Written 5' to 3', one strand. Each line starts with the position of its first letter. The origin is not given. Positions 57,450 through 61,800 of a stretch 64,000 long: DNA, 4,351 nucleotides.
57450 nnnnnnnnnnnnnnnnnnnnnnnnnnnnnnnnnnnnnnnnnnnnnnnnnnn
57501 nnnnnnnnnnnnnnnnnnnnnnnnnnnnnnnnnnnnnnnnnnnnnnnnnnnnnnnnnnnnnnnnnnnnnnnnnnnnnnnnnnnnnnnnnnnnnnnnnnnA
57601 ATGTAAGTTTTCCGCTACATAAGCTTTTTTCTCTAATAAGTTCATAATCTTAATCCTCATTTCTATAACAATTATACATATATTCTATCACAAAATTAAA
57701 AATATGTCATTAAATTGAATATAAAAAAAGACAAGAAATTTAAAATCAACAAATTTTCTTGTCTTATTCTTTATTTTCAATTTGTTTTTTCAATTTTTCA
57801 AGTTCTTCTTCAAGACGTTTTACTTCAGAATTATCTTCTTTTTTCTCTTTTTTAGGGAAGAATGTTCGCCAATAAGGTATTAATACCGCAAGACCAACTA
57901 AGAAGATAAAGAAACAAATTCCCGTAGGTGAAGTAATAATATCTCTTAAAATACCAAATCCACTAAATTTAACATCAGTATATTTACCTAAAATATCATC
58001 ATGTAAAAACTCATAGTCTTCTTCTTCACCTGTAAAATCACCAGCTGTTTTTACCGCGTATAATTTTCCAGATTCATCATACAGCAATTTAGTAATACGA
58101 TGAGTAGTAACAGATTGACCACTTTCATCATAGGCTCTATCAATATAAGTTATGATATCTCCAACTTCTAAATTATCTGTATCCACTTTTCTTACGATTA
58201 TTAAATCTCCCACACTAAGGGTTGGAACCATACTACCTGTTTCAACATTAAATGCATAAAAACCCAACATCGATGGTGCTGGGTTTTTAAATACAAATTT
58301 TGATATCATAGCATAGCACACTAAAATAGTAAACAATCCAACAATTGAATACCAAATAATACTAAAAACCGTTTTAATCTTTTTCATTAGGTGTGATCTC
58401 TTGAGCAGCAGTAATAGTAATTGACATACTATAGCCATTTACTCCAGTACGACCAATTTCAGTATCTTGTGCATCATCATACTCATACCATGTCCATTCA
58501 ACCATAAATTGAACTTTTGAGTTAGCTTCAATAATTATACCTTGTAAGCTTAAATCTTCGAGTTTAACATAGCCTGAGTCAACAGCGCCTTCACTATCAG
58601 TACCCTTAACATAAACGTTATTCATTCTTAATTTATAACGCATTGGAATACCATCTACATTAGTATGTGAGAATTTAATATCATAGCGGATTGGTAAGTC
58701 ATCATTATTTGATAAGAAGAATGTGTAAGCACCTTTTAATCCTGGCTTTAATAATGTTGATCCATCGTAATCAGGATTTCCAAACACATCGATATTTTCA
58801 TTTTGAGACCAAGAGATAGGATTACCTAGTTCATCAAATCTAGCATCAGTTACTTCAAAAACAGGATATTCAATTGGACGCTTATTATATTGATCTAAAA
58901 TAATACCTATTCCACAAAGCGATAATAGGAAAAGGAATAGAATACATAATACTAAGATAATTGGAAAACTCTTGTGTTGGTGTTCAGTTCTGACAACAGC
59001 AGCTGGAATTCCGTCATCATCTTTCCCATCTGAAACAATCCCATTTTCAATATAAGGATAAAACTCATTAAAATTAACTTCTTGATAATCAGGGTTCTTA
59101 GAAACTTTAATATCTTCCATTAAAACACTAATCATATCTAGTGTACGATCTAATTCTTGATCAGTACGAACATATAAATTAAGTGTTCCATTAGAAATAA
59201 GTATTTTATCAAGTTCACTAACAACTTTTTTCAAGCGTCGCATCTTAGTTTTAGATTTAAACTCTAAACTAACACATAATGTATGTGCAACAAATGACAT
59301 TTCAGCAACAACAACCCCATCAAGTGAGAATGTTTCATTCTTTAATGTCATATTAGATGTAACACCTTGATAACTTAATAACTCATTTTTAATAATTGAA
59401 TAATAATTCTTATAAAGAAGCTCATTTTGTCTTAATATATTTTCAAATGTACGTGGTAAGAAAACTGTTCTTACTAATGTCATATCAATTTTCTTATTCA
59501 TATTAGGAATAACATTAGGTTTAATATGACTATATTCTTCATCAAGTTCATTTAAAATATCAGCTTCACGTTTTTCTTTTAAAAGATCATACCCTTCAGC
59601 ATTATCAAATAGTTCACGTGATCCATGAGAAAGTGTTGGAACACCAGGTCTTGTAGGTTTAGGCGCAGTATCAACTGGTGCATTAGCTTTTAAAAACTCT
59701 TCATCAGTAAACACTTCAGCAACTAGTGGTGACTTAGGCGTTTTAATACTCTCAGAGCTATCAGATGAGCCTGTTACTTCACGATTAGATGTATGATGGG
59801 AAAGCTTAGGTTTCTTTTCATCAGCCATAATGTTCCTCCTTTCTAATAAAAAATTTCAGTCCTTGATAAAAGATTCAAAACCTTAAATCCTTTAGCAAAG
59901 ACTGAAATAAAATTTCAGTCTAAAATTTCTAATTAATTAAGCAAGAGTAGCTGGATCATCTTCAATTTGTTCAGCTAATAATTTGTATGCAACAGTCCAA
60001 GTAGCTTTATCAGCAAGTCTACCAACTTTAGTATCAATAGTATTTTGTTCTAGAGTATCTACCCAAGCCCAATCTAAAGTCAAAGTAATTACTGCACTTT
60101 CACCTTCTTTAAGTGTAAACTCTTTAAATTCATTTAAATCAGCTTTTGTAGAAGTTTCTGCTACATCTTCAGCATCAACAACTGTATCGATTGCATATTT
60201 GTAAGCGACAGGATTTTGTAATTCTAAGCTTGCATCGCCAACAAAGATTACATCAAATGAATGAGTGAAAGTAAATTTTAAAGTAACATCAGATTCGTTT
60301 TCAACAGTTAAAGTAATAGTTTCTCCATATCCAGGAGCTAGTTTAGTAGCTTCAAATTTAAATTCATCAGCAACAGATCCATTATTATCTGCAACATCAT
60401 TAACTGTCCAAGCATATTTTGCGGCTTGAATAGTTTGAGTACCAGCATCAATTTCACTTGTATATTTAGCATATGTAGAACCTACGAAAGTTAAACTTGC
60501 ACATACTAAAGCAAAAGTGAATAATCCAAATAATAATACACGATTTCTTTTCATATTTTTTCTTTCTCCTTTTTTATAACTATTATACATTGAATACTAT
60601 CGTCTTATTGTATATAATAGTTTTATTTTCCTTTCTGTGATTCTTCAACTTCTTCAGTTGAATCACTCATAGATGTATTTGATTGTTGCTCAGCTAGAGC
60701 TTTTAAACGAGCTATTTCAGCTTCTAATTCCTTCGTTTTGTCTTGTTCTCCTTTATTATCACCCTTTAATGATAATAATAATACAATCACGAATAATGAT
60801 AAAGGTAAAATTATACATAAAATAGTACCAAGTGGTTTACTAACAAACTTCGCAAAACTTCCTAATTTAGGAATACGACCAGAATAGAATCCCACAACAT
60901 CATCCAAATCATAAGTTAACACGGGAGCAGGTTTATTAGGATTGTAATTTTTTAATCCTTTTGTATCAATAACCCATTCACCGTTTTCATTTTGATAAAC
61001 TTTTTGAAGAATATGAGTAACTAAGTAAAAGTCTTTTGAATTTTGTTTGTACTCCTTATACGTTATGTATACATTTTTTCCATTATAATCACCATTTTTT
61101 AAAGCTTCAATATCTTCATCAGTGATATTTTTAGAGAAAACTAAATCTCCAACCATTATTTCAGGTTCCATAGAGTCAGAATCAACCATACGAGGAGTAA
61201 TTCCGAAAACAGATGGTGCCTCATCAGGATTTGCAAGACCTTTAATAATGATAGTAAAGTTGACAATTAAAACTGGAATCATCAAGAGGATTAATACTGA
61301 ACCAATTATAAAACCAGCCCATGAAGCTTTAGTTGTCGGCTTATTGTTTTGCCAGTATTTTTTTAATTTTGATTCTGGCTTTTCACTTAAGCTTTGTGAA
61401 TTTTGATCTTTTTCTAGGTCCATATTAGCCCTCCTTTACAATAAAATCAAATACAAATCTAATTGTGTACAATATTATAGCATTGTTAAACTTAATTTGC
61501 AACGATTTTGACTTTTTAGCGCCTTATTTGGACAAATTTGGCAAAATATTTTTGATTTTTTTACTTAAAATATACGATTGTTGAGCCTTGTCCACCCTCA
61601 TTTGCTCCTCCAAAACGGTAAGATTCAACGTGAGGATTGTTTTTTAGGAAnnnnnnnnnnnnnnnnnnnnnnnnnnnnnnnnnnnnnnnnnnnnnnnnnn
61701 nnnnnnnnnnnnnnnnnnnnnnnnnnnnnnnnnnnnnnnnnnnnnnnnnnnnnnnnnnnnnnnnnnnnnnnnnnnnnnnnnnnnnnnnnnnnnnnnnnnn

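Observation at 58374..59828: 484-aa type-II membrane protein: large cytoplasmic domain fused through one TM to a TasA-like-paralogue ectodomain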

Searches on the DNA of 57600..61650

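Call 82: search_rna_families(source=window, start=57600, end=61650, threshold=evalue, max_evalue=1)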
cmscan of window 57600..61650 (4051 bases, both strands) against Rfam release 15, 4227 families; matches with E-value up to 1: 0.
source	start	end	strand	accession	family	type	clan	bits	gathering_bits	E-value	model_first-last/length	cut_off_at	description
